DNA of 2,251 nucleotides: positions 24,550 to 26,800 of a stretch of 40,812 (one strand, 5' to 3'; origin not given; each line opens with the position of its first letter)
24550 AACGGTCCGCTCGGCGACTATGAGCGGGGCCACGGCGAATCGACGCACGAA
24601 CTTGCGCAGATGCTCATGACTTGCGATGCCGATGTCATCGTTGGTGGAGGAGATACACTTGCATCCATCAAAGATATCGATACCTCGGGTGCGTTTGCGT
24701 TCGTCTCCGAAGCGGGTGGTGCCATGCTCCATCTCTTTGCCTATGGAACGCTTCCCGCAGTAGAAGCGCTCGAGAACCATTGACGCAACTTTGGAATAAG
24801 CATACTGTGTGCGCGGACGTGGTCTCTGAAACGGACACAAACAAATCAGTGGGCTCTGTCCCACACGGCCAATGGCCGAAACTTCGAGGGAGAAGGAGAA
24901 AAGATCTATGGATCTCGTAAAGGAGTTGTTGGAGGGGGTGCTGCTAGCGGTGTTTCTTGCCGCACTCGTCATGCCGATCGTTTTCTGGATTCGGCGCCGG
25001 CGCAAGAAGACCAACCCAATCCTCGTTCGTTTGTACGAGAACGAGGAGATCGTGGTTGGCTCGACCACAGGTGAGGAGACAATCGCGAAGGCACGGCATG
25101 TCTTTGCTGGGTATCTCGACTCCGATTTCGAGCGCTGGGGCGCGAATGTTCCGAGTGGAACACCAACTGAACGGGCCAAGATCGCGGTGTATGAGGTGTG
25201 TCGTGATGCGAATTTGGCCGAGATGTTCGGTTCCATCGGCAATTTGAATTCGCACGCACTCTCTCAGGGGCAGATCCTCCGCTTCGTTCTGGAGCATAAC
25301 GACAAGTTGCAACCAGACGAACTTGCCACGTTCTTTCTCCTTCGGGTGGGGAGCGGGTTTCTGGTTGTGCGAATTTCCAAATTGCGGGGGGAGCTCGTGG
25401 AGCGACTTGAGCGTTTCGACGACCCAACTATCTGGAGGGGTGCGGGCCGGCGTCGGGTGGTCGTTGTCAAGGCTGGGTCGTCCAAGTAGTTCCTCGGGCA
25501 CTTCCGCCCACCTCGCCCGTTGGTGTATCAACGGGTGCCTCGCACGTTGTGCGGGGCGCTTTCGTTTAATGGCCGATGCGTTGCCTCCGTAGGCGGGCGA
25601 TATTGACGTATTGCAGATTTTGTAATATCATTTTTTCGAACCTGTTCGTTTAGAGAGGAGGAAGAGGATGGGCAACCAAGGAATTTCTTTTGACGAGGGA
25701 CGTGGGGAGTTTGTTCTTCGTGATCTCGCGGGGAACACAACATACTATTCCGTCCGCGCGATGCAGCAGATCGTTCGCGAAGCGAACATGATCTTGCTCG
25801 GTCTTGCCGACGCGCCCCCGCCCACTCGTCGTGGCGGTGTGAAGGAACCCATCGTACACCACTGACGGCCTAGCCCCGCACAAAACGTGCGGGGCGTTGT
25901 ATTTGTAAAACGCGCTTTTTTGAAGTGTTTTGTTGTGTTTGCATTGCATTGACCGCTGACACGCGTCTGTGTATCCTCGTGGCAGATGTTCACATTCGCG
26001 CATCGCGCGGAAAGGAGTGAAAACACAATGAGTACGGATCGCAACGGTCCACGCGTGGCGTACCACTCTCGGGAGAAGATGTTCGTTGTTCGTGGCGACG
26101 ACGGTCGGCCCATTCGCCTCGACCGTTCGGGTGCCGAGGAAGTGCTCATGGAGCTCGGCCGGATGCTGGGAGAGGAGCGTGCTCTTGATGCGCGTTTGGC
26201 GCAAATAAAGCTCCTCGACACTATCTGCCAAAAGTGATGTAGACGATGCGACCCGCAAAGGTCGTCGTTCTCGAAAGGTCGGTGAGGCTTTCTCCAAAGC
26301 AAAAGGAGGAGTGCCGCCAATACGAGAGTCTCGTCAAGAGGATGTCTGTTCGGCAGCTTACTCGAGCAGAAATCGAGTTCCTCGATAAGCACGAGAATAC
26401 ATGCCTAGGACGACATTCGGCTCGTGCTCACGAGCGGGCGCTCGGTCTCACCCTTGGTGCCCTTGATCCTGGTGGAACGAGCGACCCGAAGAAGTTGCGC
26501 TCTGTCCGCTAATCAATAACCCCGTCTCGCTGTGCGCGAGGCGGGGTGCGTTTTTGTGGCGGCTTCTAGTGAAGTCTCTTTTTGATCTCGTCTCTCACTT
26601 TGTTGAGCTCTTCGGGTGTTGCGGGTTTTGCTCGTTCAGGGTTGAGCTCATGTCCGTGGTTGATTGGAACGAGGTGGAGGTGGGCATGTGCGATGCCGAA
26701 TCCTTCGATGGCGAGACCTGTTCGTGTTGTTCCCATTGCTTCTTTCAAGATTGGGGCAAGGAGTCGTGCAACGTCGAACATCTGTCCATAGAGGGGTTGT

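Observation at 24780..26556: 1.8-kb GC-rich island between pgk and the HIT gene: three transcription units, four orphan ORFs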

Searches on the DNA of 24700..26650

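Call 112: search_rna_families(source=window, start=24700, end=26650, threshold=evalue, max_evalue=1)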
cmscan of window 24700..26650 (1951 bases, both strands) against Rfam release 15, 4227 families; matches with E-value up to 1: 0.
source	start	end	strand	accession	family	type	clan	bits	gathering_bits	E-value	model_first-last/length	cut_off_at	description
